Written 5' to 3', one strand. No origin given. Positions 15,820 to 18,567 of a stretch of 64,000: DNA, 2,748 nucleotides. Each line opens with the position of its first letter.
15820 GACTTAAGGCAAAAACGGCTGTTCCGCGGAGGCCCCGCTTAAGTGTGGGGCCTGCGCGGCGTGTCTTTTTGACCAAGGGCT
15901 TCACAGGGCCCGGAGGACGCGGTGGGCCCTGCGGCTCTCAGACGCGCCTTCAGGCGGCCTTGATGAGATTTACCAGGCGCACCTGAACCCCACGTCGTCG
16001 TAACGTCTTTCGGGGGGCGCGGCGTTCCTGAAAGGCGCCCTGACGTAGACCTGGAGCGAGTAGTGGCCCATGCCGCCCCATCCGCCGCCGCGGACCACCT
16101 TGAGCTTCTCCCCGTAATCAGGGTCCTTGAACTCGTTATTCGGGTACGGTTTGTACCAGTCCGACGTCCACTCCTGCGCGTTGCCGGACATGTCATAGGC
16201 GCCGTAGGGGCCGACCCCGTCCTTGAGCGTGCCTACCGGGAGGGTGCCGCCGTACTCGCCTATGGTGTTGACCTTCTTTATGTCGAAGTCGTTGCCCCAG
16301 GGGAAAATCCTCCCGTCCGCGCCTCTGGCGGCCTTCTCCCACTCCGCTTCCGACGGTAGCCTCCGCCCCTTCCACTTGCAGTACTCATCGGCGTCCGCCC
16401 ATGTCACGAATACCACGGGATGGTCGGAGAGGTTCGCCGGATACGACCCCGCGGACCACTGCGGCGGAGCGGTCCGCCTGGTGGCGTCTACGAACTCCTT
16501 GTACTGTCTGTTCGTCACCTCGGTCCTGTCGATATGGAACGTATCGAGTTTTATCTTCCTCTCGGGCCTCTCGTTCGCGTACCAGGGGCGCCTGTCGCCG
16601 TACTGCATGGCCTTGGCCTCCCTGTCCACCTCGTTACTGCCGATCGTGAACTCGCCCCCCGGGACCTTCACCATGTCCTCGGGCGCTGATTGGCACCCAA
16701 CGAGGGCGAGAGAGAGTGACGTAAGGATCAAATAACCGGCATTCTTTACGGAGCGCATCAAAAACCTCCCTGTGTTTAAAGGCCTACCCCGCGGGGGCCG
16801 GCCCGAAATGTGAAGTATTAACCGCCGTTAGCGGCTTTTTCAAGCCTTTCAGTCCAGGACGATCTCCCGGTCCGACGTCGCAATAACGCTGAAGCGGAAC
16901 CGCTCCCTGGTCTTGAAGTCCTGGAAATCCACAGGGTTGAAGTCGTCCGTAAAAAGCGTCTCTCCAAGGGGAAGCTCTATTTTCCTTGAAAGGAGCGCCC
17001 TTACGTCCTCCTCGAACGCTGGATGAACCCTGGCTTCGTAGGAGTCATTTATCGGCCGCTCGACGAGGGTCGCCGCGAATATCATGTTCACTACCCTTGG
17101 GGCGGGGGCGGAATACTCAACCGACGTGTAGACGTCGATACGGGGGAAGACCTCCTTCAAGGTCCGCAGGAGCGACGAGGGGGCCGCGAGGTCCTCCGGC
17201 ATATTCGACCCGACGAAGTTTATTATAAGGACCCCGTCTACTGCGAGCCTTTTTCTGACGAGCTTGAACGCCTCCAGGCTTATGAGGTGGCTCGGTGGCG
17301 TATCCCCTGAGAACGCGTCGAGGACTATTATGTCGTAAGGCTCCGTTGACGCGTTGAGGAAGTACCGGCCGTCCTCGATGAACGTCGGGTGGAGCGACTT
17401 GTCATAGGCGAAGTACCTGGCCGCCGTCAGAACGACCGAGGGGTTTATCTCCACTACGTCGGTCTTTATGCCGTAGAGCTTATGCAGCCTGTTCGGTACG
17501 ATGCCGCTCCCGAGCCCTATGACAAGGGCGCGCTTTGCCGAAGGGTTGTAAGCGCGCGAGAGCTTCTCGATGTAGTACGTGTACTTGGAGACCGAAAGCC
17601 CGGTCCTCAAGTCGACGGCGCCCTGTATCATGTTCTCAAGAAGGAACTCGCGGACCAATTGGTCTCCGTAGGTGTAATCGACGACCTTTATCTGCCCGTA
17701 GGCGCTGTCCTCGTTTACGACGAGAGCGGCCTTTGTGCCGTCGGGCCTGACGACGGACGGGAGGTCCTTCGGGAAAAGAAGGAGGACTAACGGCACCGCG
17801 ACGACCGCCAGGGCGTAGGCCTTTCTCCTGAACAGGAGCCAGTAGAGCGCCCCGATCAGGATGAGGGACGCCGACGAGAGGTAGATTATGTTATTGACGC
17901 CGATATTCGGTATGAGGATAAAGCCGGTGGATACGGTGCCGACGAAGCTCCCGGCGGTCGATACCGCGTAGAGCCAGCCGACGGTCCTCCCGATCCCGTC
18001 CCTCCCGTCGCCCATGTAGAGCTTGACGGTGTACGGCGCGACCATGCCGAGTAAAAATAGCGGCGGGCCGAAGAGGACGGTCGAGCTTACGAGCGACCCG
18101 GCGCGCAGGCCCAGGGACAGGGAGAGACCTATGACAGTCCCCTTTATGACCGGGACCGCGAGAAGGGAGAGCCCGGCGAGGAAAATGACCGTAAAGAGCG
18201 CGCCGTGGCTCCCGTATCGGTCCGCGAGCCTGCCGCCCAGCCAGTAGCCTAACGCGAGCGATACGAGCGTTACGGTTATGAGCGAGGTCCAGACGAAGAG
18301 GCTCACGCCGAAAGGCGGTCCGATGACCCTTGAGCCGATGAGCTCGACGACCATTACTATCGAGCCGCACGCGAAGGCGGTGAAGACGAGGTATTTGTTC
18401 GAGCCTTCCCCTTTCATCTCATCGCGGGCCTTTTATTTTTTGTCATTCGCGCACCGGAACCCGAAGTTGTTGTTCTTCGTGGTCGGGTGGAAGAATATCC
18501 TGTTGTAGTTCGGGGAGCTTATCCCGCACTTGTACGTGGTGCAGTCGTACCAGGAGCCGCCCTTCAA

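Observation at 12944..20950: Seven-gene envelope operon: PPIase, cyt c, diheme-FGE, membrane SpeE-like, FGE lipoprotein, giant OM barrel, TPR protein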

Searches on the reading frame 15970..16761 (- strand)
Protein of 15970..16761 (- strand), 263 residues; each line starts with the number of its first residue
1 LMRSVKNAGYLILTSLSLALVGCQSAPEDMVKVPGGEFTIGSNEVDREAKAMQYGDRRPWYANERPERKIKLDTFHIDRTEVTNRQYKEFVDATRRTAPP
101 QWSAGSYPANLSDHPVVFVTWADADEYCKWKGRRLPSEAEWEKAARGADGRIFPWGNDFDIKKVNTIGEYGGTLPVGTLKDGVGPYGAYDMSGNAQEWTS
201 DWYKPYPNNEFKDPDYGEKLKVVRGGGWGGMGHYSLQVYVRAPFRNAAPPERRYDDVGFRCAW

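Call 4: search_protein_families(library=pfam, proteins=[window:15970-16761:-], max_evalue=0.01)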
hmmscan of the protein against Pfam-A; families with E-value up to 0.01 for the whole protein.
window:15970-16761:- (263 aa): 1 family
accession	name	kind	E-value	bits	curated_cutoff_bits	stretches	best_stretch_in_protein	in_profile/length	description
PF03781.23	FGE-sulfatase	-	6.2e-57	193.6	23.3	1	28-263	3-255/255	Sulfatase-modifying factor enzyme 1-like domain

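Call 5: search_protein_families(library=ncbifam, proteins=[window:15970-16761:-], max_evalue=0.01)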
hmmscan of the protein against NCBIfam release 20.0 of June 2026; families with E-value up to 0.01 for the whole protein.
window:15970-16761:- (263 aa): 9 families
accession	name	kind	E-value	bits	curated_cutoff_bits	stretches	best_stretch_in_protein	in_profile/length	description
NF041186.1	SenA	equivalog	2.7e-32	112.6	420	2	113-262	270-381/382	selenoneine synthase SenA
TIGR03440.2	egtB_TIGR03440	equivalog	3.4e-30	105.5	360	2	112-262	272-413/413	ergothioneine biosynthesis protein EgtB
TIGR03525.2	GldK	equivalog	2.3e-24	86.5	350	2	112-261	218-403/408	T9SS ring complex lipoprotein PorK/GldK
TIGR03524.1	GldJ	equivalog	1.4e-13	50.4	458.2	2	24-101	55-120/559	gliding motility lipoprotein GldJ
NF051459.1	pyoverdine_PvdO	equivalog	1.5e-13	50.5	500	1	22-261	29-276/280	dihydropyoverdine dehydrogenase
TIGR04344.1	ovoA_Nterm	equivalog_domain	2.3e-13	49.8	400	1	117-247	298-434/444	5-histidylcysteine sulfoxide synthase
TIGR03530.1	GldJ_short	equivalog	2.6e-08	33.2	382.9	0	65-97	89-121/396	gliding motility lipoprotein GldJ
TIGR02171.1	Fb_sc_TIGR02171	subfamily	2e-05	22.8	544.35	1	130-243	156-262/912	TIGR02171 family lipoprotein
NF047763.1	LIC_10572_fam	equivalog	0.0036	17.3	200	1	119-152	129-162/205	LIC_10572 family protein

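Call 44: search_solved_structures(query=window:15970-16761:-, max_evalue=0.00001, show_alignments=2)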
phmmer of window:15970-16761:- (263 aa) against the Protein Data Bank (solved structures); distinct sequences matched with E-value up to 0.00001: 29.
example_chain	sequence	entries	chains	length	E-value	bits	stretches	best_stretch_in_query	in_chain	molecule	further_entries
7spq_A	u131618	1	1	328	1.4e-31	112.8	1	54-232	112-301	Serine/threonine kinase ToxD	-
6vqp_A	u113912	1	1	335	3.4e-30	108.3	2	99-174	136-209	CalU17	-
7ml6_A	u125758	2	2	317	3.8e-30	108.1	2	101-174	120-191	CalU17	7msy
31dc_A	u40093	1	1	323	3.7e-29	104.9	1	111-262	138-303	Formylglycine-generating enzyme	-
2afy_X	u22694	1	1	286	4.6e-29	104.6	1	111-262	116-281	Sulfatase modifying factor 1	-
2aft_X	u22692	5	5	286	4.6e-29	104.6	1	111-262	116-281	Sulfatase modifying factor 1 | Sulfatase-modifying factor 1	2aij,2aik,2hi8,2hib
1y1e_X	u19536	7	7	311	6.3e-29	104.2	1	111-262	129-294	C-alpha-formyglycine-generating enzyme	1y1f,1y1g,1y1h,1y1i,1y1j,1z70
5ssy_A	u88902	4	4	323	7.6e-29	103.9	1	111-262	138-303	Formylglycine-generating enzyme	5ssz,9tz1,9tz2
2aii_X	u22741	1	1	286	9.1e-29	103.6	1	111-262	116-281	Sulfatase modifying factor 1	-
5ssx_A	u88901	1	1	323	1.9e-28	102.6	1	111-262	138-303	Formylglycine-generating enzyme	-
8aru_A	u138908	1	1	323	3.7e-28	101.6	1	111-262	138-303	Formylglycine-generating enzyme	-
8u41_A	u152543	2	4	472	4.6e-26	94.8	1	113-261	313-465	Selenoxide synthase OvsA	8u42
8ux5_A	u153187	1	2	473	4.8e-26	94.7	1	113-261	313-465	Selenoxide synthase OvsA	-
6s07_A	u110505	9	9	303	4.4e-24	88.3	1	104-262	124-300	Formylglycine-generating enzyme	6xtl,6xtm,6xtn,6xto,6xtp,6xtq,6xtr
6muj_A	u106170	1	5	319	8.6e-24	87.3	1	111-262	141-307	Formylglycine-generating enzyme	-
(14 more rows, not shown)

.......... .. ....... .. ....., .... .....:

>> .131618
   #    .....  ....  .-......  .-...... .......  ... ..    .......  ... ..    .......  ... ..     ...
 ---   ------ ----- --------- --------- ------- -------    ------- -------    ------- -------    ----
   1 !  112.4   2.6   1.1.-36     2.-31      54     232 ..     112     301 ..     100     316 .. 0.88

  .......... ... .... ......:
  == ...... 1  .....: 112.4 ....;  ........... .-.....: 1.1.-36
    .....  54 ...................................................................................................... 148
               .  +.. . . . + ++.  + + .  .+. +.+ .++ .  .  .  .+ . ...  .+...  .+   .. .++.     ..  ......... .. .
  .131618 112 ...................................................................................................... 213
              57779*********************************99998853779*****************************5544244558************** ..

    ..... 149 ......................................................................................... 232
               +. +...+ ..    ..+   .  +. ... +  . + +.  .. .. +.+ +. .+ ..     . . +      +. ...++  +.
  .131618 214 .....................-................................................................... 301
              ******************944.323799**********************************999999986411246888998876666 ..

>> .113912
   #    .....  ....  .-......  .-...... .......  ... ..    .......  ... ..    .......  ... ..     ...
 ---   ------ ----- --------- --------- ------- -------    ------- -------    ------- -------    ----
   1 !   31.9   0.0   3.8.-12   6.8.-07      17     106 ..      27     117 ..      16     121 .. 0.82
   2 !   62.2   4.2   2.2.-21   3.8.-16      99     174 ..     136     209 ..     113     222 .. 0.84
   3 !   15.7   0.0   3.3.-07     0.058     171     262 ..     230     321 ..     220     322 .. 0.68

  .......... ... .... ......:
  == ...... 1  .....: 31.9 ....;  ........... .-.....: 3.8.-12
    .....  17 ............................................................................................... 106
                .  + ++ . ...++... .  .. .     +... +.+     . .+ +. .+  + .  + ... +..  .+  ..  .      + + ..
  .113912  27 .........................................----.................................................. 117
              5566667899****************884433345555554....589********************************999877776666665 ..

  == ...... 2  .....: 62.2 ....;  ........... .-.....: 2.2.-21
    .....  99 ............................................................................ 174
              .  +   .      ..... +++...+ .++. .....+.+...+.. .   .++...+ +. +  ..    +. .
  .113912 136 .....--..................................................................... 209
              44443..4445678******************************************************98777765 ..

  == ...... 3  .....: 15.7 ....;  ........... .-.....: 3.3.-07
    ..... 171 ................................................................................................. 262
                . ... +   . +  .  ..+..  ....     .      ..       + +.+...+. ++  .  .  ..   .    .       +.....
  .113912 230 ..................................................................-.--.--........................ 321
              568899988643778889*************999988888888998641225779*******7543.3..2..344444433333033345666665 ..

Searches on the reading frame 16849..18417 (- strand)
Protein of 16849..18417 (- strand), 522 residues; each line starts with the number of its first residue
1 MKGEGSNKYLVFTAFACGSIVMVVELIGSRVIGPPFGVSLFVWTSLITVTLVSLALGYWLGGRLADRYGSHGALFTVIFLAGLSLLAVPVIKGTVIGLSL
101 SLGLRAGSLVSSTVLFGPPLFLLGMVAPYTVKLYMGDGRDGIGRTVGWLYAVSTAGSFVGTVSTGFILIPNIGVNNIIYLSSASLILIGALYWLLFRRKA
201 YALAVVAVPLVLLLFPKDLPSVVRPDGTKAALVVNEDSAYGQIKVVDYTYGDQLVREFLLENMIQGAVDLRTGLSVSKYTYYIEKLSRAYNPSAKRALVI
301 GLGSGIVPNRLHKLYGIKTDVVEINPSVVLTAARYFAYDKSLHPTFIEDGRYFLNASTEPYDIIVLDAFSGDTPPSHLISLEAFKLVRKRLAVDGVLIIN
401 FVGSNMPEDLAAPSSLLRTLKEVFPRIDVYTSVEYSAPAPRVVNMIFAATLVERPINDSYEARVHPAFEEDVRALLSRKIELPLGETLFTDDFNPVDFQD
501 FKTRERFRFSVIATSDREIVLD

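Call 4: search_protein_families(library=pfam, proteins=[window:16849-18417:-], max_evalue=0.01)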
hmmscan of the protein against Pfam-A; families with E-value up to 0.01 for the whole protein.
window:16849-18417:- (522 aa): 1 family
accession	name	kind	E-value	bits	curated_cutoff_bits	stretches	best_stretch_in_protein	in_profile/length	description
PF01564.23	Spermine_synth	-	1.4e-09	38.2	22.9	1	279-433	4-162/186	Spermine/spermidine synthase domain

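Call 5: search_protein_families(library=ncbifam, proteins=[window:16849-18417:-], max_evalue=0.01)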
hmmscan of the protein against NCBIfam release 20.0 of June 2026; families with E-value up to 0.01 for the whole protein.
window:16849-18417:- (522 aa): 5 families
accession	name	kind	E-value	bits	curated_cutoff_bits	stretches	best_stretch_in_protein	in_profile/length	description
NF037959.1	MFS_SpdSyn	subfamily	1.9e-71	241.3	40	1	20-497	3-478/480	fused MFS/spermidine synthase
NF003380.0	PRK04457.1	equivalog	1.3e-14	53.9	304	1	289-405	65-184/265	polyamine aminopropyltransferase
NF002956.0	PRK03612.1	equivalog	6.3e-13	48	472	1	7-400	19-416/522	polyamine aminopropyltransferase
NF002010.0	PRK00811.1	equivalog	2.1e-12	46.9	260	1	277-434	62-224/287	polyamine aminopropyltransferase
TIGR00417.1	speE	equivalog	1.9e-10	40.5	249.55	1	278-433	57-216/271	spermidine synthase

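Call 9: find_encoding_contigs(protein=window:16849-18417:-, flank=10000)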
Protein window:16849-18417:- (522 aa): no gene with exactly this product is on record in the collection.

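Call 73: search_solved_structures(query=window:16849-18417:-, max_evalue=0.001, show_alignments=2)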
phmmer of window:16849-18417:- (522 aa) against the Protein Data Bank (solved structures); distinct sequences matched with E-value up to 0.001: 13.
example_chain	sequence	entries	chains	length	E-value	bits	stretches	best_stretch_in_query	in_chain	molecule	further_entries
8iyi_A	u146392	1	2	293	3.9e-07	32.3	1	260-438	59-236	KLLA0B09372p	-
5wcj_A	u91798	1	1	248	6.1e-07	31.6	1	297-429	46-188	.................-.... protein 13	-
2b2c_A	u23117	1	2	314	4.2e-06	28.9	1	235-446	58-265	spermidine synthase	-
3anx_A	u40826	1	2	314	4.1e-05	25.6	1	289-400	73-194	spermidine synthase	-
1uir_A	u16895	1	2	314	4.1e-05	25.6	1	289-400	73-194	Polyamine Aminopropyltransferase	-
4uoe_A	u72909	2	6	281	0.00011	24.2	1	287-396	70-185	SPERMIDINE SYNTHASE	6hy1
2pwp_A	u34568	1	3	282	0.00011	24.2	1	287-396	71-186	Spermidine synthase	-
2hte_A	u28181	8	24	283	0.00011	24.2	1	287-396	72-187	Spermidine synthase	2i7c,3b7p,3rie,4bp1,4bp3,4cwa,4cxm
2pss_A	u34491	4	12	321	0.00015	23.8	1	287-396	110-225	Spermidine synthase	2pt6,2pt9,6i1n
1iy9_A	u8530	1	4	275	0.00071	21.5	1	290-433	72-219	Spermidine synthase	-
2o05_A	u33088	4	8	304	0.00082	21.3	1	277-399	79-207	Spermidine synthase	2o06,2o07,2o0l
3rw9_A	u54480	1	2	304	0.00082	21.3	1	277-399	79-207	Spermidine synthase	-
9q41_A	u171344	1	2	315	0.00089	21.2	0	277-399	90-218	Spermidine synthase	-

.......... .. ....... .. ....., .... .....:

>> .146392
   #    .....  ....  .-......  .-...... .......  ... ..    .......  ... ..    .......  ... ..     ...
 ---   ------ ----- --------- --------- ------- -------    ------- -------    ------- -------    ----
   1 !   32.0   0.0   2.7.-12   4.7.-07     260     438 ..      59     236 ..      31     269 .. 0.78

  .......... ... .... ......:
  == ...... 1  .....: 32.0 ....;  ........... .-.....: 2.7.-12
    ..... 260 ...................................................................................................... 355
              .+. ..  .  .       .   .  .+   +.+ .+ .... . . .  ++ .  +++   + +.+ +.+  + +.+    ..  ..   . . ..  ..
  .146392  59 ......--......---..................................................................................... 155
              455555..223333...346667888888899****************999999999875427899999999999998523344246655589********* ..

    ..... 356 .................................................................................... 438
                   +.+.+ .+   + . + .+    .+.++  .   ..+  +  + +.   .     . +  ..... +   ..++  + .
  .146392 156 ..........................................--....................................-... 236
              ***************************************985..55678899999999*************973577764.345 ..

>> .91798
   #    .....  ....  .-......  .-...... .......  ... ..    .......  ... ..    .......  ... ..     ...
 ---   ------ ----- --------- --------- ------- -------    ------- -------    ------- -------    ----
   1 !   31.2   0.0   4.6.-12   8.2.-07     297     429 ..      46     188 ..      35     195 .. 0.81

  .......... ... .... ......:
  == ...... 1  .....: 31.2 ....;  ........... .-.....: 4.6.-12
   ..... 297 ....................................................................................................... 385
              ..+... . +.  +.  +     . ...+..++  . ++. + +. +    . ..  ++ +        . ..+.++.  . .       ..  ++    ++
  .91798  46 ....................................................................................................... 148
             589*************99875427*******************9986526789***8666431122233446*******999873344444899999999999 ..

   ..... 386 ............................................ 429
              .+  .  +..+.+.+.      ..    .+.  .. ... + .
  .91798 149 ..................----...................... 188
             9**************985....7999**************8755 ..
